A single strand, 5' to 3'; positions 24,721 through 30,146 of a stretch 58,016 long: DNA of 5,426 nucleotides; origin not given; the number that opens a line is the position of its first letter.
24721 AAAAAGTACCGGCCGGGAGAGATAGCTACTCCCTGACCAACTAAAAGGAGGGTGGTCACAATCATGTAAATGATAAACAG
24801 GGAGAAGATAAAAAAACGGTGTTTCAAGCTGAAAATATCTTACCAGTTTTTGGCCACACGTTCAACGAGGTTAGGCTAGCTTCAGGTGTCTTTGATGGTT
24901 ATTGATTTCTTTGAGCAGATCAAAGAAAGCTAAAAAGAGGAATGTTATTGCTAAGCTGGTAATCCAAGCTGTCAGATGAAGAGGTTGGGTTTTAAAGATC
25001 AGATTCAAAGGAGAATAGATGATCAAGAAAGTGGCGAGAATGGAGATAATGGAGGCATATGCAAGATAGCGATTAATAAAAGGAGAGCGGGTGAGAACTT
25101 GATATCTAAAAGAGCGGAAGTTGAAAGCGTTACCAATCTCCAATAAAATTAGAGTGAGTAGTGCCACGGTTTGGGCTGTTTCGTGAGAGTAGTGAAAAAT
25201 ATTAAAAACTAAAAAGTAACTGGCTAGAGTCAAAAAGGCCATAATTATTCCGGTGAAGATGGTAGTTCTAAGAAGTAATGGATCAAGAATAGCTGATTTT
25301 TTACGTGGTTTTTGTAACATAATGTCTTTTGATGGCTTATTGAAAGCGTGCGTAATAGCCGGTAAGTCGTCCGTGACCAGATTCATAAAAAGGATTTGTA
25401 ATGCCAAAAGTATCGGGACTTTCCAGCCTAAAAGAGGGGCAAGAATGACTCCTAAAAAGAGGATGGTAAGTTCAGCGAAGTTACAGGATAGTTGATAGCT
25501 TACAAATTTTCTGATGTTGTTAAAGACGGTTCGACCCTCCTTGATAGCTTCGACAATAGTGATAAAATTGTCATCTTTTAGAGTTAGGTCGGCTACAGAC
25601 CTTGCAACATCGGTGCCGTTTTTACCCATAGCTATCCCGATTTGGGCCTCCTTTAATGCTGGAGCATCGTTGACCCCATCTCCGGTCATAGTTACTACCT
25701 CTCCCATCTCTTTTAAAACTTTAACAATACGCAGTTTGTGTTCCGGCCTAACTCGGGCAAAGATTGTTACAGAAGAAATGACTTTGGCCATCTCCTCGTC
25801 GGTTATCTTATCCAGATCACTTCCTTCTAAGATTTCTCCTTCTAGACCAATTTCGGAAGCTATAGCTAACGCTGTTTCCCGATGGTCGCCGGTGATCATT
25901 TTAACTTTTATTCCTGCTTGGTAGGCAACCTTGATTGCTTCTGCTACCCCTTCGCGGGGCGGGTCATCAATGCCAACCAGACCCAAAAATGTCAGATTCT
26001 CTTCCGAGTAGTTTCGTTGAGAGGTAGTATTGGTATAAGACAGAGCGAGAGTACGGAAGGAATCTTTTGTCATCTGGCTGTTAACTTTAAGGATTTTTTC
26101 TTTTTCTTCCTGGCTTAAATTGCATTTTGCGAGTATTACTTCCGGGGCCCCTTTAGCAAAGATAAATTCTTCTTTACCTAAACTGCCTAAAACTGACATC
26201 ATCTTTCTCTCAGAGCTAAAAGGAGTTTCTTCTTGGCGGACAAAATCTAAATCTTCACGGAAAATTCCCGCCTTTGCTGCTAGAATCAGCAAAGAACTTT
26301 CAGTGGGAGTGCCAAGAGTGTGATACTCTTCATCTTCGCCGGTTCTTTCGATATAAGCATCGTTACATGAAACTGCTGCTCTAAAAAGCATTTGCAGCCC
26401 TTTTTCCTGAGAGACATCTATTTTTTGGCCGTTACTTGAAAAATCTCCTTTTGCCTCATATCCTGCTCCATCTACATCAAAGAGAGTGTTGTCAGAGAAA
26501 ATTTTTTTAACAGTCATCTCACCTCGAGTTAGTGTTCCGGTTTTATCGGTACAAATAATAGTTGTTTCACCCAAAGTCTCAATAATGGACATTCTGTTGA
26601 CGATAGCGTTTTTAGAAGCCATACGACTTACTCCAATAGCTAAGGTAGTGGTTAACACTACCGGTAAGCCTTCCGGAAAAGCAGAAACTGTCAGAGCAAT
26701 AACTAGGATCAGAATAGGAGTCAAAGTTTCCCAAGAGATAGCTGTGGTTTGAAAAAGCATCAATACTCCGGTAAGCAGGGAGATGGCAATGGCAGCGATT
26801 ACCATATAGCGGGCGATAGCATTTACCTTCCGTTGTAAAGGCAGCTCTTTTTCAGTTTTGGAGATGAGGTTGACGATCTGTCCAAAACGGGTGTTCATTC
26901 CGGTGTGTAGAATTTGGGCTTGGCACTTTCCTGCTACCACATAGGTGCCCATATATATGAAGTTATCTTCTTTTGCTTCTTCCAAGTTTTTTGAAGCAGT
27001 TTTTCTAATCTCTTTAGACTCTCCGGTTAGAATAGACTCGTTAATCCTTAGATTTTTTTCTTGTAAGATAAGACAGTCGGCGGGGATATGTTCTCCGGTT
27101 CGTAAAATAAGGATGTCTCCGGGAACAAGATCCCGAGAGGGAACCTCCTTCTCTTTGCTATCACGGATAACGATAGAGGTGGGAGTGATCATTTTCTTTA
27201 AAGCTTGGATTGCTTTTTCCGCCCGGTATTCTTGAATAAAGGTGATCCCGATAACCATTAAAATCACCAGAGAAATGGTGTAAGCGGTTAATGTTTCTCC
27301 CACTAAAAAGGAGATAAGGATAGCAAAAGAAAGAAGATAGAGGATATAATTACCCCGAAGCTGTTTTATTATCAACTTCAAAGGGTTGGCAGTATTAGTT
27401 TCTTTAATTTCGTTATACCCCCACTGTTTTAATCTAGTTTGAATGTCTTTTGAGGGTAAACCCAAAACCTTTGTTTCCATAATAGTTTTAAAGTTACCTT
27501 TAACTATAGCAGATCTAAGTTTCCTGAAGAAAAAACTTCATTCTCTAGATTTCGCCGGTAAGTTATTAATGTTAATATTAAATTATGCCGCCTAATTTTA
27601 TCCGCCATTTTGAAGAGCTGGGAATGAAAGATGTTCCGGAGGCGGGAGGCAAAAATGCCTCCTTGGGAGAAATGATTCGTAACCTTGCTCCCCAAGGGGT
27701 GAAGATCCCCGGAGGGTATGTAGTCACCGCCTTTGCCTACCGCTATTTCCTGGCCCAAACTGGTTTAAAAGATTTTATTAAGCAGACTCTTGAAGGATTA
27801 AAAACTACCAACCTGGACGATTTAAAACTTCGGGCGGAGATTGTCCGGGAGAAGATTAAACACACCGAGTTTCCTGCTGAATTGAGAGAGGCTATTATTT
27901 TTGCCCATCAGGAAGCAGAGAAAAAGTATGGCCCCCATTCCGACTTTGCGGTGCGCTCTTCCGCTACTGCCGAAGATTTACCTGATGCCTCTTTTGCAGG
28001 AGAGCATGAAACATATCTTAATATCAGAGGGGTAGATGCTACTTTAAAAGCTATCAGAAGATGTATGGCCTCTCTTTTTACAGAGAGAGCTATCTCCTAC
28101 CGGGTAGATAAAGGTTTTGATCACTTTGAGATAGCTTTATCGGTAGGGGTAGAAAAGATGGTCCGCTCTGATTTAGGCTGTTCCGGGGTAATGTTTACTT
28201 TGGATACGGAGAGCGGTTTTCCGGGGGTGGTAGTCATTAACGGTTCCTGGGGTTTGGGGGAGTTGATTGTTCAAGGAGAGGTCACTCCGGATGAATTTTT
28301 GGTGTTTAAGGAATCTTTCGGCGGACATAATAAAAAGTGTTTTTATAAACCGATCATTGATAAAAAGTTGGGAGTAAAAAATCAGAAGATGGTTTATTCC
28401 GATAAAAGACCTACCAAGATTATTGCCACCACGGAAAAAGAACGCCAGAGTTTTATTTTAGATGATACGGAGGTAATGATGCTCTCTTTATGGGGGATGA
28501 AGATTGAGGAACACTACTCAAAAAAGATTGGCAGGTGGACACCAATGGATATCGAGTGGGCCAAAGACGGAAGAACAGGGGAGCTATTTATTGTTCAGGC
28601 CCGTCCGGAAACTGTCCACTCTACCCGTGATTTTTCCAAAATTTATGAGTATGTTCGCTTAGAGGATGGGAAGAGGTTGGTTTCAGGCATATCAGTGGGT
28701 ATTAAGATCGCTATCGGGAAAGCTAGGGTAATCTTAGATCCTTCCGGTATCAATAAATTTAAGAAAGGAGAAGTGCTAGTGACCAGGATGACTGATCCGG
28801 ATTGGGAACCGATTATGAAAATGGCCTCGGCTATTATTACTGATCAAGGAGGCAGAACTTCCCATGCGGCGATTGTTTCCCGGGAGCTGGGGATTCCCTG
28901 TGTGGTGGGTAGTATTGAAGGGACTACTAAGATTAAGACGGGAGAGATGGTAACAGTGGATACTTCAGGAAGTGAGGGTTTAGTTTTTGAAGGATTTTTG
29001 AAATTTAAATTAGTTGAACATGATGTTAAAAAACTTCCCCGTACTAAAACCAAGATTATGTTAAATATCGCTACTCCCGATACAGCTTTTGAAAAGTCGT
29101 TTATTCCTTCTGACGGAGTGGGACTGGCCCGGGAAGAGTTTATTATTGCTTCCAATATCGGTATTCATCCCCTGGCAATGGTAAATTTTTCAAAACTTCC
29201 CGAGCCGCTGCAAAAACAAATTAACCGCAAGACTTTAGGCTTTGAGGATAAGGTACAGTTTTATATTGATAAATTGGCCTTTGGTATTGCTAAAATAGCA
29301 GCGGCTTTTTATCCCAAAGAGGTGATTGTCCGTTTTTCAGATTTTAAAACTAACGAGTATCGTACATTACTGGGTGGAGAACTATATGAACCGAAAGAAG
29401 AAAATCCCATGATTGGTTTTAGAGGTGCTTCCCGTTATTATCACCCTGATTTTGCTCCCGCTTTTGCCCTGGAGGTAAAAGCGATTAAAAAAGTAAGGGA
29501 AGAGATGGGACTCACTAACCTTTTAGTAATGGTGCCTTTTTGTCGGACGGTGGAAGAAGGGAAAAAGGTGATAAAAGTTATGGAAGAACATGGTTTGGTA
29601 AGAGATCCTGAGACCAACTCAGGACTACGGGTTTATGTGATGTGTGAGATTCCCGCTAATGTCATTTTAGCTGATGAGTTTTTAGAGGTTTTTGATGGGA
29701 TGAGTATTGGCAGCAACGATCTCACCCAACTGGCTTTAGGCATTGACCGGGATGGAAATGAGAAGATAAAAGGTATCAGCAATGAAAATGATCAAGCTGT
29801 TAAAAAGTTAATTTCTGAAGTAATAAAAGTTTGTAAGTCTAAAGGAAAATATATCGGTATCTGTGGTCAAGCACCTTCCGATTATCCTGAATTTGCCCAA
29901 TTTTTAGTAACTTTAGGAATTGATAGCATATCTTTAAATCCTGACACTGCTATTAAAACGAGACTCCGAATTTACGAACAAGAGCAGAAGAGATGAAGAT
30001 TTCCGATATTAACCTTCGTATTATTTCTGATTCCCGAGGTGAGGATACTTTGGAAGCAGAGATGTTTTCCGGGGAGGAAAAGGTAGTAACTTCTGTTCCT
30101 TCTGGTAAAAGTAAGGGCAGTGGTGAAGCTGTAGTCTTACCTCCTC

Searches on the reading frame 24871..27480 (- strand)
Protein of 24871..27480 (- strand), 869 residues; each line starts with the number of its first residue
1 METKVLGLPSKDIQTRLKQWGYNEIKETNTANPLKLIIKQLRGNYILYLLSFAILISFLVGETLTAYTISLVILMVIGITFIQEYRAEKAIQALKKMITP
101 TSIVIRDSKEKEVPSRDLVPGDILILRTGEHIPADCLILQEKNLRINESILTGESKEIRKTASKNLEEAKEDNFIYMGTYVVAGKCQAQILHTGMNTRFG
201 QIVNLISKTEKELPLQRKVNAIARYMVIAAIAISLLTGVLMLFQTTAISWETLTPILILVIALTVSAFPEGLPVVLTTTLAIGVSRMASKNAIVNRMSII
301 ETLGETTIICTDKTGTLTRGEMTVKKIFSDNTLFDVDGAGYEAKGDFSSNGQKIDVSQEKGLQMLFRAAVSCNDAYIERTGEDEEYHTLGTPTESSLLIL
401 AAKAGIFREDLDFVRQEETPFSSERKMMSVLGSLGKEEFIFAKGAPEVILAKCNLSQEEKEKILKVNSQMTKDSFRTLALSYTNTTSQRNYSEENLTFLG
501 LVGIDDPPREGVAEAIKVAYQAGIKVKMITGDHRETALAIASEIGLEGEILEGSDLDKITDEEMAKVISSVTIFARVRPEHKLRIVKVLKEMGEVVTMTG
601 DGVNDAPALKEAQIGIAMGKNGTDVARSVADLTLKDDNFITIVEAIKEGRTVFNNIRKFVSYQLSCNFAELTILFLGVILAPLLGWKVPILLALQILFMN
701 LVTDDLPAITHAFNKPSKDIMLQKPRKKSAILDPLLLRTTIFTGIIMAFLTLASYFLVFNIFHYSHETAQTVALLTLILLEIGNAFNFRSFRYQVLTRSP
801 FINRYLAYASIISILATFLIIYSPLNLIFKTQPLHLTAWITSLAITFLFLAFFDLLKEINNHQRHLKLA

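Call 54: search_protein_families(library=pfam, proteins=[window:24871-27480:-], max_evalue=0.00001)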
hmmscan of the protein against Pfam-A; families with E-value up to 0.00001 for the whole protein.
window:24871-27480:- (869 aa): 5 families
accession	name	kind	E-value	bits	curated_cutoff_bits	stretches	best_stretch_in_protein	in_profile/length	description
PF00122.25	E1-E2_ATPase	-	3.2e-48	164.1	28.1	1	97-290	2-181/181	E1-E2 ATPase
PF00689.26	Cation_ATPase_C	-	5.6e-43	147.2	27.3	1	690-857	3-173/175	Cation transporting ATPase, C-terminus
PF00702.32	Hydrolase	-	1.3e-18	68.5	26.4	1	308-612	3-190/191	haloacid dehalogenase-like hydrolase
PF13246.12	Cation_ATPase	-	9.7e-17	61.2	21.7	1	371-454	2-89/91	Cation transport ATPase (P-type)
PF00690.31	Cation_ATPase_N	-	1.1e-06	28.7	20.4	1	7-57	20-69/69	Cation transporter/ATPase, N-terminus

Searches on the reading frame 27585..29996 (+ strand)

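Call 54: search_protein_families(library=pfam, proteins=[window:27585-29996:+], max_evalue=0.00001)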
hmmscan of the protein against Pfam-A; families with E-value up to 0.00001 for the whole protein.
window:27585-29996:+ (803 aa): 3 families
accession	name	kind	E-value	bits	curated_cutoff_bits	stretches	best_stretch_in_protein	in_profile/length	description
PF01326.24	PPDK_N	-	3.5e-108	362.2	27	1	18-352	2-319/328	Pyruvate phosphate dikinase, AMP/ATP-binding domain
PF02896.24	PEP-utilizers_C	-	3.3e-62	210.7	22.8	1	484-798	15-290/293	PEP-utilising enzyme, PEP-binding domain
PF00391.29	PEP-utilizers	-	4.4e-26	90.7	23.1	1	392-460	1-69/72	PEP-utilising enzyme, mobile domain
